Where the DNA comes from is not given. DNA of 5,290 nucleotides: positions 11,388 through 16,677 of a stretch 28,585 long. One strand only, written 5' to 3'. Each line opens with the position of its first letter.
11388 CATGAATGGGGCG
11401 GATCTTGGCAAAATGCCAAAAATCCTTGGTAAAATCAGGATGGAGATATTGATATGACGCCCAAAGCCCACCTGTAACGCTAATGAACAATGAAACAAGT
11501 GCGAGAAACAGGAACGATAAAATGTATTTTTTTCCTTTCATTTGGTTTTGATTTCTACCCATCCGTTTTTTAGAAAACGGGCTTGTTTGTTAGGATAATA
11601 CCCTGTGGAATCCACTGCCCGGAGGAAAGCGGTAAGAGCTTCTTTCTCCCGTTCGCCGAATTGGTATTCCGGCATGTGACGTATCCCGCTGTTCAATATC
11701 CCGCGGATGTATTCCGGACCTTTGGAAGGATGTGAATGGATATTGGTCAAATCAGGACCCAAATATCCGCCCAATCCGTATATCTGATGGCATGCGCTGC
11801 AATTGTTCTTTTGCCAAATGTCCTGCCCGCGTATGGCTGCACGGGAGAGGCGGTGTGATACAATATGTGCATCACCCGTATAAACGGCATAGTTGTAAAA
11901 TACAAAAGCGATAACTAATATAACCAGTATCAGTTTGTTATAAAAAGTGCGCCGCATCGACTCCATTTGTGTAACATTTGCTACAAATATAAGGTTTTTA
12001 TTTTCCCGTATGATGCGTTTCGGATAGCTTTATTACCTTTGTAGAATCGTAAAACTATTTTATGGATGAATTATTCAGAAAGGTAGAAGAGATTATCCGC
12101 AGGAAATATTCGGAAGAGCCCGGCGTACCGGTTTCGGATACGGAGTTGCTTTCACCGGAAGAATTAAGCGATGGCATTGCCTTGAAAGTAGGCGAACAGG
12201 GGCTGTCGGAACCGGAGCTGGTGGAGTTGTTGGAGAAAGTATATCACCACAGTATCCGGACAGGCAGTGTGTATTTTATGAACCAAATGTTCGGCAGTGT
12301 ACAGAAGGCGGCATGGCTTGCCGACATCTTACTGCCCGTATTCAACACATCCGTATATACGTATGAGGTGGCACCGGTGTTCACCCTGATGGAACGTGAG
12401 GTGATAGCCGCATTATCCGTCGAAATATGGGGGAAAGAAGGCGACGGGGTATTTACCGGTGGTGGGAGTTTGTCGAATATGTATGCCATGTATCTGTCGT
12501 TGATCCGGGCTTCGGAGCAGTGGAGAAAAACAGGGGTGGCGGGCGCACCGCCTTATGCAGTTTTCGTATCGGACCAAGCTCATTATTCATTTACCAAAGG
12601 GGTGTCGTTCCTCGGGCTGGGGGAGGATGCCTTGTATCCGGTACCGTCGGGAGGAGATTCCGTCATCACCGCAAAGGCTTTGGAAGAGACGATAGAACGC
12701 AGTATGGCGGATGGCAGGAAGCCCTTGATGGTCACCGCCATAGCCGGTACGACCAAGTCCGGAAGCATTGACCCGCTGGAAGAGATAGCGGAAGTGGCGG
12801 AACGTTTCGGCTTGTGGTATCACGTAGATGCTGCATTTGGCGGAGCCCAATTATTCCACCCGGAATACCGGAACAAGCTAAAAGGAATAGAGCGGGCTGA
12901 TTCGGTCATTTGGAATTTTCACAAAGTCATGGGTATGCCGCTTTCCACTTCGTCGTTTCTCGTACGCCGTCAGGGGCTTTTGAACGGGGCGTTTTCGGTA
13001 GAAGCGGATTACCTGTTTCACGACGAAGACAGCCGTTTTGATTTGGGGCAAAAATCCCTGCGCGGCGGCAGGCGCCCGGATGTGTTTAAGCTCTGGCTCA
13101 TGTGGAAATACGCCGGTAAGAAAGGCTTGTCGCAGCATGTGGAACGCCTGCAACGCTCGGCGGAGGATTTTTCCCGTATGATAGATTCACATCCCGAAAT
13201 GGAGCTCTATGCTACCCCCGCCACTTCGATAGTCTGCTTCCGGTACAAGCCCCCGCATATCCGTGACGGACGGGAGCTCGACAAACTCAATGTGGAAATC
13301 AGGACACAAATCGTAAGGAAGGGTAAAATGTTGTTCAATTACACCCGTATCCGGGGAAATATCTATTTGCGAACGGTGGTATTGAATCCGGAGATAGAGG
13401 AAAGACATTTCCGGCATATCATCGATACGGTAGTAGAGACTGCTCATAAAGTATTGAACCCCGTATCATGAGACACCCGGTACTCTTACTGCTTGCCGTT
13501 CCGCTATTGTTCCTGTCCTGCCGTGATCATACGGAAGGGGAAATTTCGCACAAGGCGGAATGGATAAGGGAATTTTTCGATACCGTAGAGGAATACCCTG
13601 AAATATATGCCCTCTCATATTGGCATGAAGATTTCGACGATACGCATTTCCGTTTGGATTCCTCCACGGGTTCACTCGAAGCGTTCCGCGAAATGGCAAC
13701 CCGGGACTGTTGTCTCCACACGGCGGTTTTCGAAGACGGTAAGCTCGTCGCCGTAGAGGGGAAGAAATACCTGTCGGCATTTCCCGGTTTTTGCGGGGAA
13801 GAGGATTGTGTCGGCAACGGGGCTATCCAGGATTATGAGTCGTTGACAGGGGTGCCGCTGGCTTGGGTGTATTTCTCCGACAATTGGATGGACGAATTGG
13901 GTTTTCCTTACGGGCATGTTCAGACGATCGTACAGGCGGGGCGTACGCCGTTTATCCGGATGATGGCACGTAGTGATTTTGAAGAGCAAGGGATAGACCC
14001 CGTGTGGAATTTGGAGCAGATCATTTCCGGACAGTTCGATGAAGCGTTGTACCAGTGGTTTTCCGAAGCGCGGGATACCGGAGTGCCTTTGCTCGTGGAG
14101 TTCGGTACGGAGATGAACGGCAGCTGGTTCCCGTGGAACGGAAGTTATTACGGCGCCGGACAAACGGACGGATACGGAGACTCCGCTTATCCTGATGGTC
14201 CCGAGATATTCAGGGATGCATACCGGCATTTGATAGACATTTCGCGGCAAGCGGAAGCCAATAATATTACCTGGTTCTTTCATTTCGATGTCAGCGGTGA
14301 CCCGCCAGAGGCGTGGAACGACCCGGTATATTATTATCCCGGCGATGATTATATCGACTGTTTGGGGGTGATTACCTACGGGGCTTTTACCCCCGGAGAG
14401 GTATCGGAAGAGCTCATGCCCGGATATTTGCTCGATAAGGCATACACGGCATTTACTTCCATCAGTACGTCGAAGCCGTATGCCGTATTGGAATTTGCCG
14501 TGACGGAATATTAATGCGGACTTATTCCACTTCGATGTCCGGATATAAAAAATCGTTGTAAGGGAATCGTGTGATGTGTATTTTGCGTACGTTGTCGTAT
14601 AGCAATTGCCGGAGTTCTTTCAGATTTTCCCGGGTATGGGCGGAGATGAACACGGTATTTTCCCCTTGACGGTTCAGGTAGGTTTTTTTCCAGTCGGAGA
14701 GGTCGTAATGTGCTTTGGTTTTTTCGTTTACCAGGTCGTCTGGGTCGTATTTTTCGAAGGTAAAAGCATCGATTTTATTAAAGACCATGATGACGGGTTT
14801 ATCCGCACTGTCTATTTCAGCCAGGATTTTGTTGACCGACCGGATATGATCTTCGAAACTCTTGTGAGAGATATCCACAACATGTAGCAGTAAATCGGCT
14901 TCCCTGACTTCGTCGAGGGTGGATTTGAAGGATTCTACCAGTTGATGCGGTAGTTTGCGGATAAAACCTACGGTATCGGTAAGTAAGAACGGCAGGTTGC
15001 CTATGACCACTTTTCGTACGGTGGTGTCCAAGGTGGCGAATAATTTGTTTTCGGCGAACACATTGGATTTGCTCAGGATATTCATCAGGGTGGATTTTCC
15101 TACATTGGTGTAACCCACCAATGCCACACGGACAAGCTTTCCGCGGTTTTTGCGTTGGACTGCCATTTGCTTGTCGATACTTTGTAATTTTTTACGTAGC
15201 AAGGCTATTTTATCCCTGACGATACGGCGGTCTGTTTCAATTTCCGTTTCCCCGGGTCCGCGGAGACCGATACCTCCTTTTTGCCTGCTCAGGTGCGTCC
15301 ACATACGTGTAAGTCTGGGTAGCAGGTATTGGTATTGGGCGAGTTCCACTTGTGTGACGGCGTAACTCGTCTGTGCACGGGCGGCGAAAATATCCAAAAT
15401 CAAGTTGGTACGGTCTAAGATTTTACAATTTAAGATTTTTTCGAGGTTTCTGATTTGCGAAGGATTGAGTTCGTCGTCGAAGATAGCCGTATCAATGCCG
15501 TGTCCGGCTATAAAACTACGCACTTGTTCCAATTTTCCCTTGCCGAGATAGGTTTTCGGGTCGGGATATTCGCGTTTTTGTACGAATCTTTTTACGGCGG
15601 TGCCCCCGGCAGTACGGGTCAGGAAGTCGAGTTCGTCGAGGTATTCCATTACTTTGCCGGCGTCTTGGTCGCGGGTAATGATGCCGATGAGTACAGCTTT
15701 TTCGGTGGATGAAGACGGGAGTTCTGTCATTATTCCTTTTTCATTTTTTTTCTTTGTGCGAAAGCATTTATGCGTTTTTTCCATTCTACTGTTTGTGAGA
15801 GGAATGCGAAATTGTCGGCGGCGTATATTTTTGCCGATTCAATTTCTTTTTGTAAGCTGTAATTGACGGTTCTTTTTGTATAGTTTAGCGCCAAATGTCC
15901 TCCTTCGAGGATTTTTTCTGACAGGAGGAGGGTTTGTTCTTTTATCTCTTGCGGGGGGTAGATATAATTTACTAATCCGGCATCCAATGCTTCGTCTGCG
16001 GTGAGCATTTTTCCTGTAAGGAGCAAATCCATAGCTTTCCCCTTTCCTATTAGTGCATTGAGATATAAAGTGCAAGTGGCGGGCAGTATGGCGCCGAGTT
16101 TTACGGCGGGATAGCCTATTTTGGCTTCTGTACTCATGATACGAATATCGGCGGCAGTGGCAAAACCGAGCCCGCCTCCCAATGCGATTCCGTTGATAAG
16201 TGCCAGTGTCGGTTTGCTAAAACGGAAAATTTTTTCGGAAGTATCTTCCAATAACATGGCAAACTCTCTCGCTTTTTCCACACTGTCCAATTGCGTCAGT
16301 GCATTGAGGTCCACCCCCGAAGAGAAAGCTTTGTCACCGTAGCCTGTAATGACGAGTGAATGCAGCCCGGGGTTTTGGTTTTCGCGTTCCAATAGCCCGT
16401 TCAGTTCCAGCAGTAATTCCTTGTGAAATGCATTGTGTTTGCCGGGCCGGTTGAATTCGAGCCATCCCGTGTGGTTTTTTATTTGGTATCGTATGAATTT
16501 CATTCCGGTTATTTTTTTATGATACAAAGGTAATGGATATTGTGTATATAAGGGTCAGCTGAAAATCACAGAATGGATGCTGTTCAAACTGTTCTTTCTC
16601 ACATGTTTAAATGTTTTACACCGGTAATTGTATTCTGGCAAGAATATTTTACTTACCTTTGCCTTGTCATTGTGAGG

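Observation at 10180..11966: cNOR-like two-subunit heme enzyme with a rebuilt active site (candidate new or poorly characterised heme-copper oxidase family)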

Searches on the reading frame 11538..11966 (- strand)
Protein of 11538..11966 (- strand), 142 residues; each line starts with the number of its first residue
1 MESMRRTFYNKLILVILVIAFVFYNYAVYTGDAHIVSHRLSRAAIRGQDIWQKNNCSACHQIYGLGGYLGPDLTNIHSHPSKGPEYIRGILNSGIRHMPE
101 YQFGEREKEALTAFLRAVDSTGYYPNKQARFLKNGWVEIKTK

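Call 3: search_protein_families(library=pfam, proteins=[window:11538-11966:-], max_evalue=1)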
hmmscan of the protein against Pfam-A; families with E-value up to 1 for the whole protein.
window:11538-11966:- (142 aa): 6 families
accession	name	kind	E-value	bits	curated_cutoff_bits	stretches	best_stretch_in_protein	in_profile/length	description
PF13442.11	Cytochrome_CBB3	-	4e-10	40.3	27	1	44-115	3-68/68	Cytochrome C oxidase, cbb3-type, subunit III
PF00034.26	Cytochrom_C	-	1.2e-07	33.4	21.3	1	46-88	3-45/90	Cytochrome c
PF22085.1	NorB_cytochrome_c-like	-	0.00089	20.1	29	1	45-75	19-49/181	Nitric oxide reductase subunit B, cytochrome c-like domain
PF18509.6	MCR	-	0.034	14.2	30.4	1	52-64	16-28/30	Magnetochrome domain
PF03632.21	Glyco_hydro_65m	-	0.11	11.9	27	1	16-72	118-175/371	Glycosyl hydrolase family 65 central catalytic domain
PF02167.20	Cytochrom_C1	-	0.62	10.1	22.8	0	66-93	95-122/219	Cytochrome C1 family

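Call 4: search_protein_families(library=ncbifam, proteins=[window:11538-11966:-], max_evalue=1)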
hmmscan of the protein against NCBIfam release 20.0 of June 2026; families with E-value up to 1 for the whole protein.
window:11538-11966:- (142 aa): 11 families
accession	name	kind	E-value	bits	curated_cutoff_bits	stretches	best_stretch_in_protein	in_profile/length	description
NF045774.1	cytochro_C551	exception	1.2e-07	31.6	118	1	41-116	36-107/110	cytochrome c551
TIGR02603.1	CxxCH_TIGR02603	domain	1.8e-06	28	68.15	1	45-81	4-39/134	putative heme-binding domain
NF045773.1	cytochro_C550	exception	2.2e-06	27.6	125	1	40-115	45-116/118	cytochrome c550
NF040971.1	cytc_ExtS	equivalog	2.1e-05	23.9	100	1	41-117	75-150/262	selenite/tellurite reduction operon c-type cytochrome lipoprotein ExtS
TIGR04485.1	thiosulf_SoxX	equivalog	4.9e-05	24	61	1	53-93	2-45/78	sulfur oxidation c-type cytochrome SoxX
NF052248.1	SorU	equivalog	0.00094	19.4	100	1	55-114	12-71/72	SorU family sulfite dehydrogenase c-type cytochrome subunit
NF050122.1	bc1_QcrC_actin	exception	0.0011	18.4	200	1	43-120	135-213/253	cytochrome bc1 complex diheme cytochrome c subunit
TIGR04494.1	c550_PedF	equivalog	0.0035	17.3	122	1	44-95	50-100/133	cytochrome c-550 PedF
NF011054.0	PRK14486.1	equivalog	0.038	13.5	447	1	43-101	214-271/294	putative bifunctional cbb3-type cytochrome c oxidase subunit II/cytochrome c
TIGR00782.1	ccoP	equivalog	0.048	13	179.95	1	42-112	201-272/285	cytochrome-c oxidase, cbb3-type subunit III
NF011055.0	PRK14487.1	subfamily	0.064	12.7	218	1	40-61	52-73/212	cbb3-type cytochrome c oxidase subunit II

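Call 41: search_solved_structures(query=window:11538-11966:-, max_evalue=10, show_alignments=3)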
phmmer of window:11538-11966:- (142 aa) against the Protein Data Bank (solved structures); distinct sequences matched with E-value up to 10: 25.
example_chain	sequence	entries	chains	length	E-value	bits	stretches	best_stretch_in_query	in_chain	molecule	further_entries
3o0r_C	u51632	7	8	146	1.3e-10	44.5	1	10-128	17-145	Nitric oxide reductase subunit C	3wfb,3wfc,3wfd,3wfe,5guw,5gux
4xyd_B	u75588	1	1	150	8.4e-07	32.1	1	5-116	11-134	NorC-like protein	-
7zs2_A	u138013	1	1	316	9.9e-05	25.4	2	15-100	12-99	Hypothetical (Diheme) protein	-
7zs0_A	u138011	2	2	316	9.9e-05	25.4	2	15-100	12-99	Hypothetical (Diheme) protein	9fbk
7zs1_A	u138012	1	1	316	9.9e-05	25.4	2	15-100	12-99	Hypothetical (Diheme) protein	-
7q21_C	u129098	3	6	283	0.001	22.1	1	43-121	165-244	Cytochrome bc1 complex cytochrome c subunit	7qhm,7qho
9wcx_U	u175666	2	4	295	0.0011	22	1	44-121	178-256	Cytochrome bc1 complex cytochrome c subunit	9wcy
7e1v_O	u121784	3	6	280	0.022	17.7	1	45-107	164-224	Cytochrome bc1 complex cytochrome c subunit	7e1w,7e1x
8hcr_C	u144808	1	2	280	0.022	17.7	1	45-107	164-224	Cytochrome bc1 complex cytochrome c subunit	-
6hwh_M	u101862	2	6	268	0.036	17.1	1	44-122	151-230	Cytochrome bc1 complex cytochrome c subunit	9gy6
8ovc_O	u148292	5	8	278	0.041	16.9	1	44-122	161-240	Cytochrome bc1 complex cytochrome c subunit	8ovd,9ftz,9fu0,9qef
6adq_C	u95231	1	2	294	0.044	16.8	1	44-122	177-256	Cytochrome bc1 complex cytochrome c subunit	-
7rh5_O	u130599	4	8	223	0.047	16.7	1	44-122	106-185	Cytochrome bc1 complex cytochrome c subunit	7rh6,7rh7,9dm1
3zox_A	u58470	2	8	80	0.16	15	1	49-93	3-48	CYTOCHROME C-552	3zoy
1a56_A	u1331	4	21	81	0.22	14.5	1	49-91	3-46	FERRICYTOCHROME C-552 | FERROCYTOCHROME C-552 | CYTOCHROME C-552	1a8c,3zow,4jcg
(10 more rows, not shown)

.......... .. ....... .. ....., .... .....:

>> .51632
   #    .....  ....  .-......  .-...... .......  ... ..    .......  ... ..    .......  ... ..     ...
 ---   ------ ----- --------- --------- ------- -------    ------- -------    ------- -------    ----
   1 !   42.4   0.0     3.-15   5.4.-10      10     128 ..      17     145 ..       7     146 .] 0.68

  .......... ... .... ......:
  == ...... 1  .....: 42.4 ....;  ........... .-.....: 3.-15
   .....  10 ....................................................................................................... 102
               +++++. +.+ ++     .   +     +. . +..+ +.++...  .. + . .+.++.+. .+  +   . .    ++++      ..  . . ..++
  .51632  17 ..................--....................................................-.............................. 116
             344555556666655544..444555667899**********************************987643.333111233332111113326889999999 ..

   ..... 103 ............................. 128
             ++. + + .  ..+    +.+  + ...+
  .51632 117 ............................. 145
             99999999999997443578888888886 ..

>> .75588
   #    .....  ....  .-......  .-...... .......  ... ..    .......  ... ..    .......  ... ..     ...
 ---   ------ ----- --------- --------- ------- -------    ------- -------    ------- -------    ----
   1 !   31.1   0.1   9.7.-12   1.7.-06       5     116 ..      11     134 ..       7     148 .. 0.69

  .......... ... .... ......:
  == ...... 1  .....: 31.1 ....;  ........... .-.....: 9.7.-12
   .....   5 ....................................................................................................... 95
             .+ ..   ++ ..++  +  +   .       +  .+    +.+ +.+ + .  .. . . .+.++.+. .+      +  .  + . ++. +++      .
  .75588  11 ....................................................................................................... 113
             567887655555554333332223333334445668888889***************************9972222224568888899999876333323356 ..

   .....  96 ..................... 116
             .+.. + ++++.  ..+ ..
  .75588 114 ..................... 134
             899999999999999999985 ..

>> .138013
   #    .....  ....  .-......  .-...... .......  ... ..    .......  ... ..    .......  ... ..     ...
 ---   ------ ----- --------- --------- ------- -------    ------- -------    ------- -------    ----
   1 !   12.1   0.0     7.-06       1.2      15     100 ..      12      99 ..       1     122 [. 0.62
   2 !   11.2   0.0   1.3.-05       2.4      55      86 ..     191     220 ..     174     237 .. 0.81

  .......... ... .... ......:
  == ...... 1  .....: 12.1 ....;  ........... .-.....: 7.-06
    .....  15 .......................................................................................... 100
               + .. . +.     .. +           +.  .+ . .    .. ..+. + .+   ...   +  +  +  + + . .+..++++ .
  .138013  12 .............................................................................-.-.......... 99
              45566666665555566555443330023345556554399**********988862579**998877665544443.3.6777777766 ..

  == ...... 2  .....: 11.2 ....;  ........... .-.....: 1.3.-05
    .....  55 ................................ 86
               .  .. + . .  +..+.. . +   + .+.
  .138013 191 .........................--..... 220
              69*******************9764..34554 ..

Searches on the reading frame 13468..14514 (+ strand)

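Call 27: search_protein_families(library=pfam, proteins=[window:13468-14514:+], max_evalue=0.001)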
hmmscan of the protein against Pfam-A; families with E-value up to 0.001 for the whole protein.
window:13468-14514:+ (348 aa): 1 family
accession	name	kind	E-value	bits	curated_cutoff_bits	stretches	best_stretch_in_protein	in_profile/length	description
PF02156.21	Glyco_hydro_26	-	1.4e-09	38.2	20.2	1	193-306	138-232/311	Glycosyl hydrolase family 26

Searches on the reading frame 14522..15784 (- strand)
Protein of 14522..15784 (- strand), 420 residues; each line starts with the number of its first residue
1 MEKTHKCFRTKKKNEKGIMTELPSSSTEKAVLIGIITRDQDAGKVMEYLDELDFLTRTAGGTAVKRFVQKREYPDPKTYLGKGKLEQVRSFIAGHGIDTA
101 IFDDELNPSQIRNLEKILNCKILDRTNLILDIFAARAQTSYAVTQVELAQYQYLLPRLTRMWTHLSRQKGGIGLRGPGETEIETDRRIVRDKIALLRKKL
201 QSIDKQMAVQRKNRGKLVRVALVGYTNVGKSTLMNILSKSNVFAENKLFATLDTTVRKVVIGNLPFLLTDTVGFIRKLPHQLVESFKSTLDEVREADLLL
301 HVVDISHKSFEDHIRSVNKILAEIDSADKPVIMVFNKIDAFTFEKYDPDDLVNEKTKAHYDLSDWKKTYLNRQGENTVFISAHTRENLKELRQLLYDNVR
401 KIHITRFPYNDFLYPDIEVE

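Call 27: search_protein_families(library=pfam, proteins=[window:14522-15784:-], max_evalue=0.001)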
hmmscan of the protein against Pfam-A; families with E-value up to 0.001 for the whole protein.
window:14522-15784:- (420 aa): 11 families
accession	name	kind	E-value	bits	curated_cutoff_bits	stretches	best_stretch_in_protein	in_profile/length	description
PF13167.11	GTP-bdg_N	-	1e-33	116.2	25.4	1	47-134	2-89/89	GTP-binding GTPase N-terminal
PF16360.10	GTP-bdg_M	-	2.1e-31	108.7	29.5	1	136-214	1-79/79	GTP-binding GTPase Middle Region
PF01926.29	MMR_HSR1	-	2.2e-24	86.2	21.9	1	219-337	1-113/113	50S ribosome-binding GTPase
PF03193.22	RsgA_GTPase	-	1.1e-06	29.1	30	0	300-399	27-108/174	RsgA GTPase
PF00025.27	Arf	-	1.1e-06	28.7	22.3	1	212-396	9-171/174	ADP-ribosylation factor family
PF02421.24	FeoB_N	-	2.6e-06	27.5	27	1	219-346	2-123/156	Ferrous iron transport protein B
PF00009.33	GTP_EFTU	-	9.4e-06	25.8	26.5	1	292-399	89-186/188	Elongation factor Tu GTP binding domain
PF04670.18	Gtr1_RagA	-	2.3e-05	24.4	22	1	220-342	2-125/232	Gtr1/RagA G protein conserved region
PF00071.28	Ras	-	0.00021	21.4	21.6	1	220-357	2-119/162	Ras family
PF00503.26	G-alpha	-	0.00046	19.9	48.8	0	199-269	3-74/333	G-protein alpha subunit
PF16897.10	MMR_HSR1_Xtn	-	0.00051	20.4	35.2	0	329-399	56-104/106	C-terminal region of MMR_HSR1 domain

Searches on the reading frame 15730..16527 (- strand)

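Call 28: search_protein_families(library=pfam, proteins=[window:15730-16527:-], max_evalue=0.001)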
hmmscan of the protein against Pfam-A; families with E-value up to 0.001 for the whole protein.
window:15730-16527:- (265 aa): 2 families
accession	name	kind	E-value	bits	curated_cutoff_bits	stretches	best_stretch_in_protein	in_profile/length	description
PF00378.25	ECH_1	-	1.2e-47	162.8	27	1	22-262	8-246/251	Enoyl-CoA hydratase/isomerase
PF16113.10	ECH_2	-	1.4e-28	100.8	27.2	1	21-204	2-186/335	Enoyl-CoA hydratase/isomerase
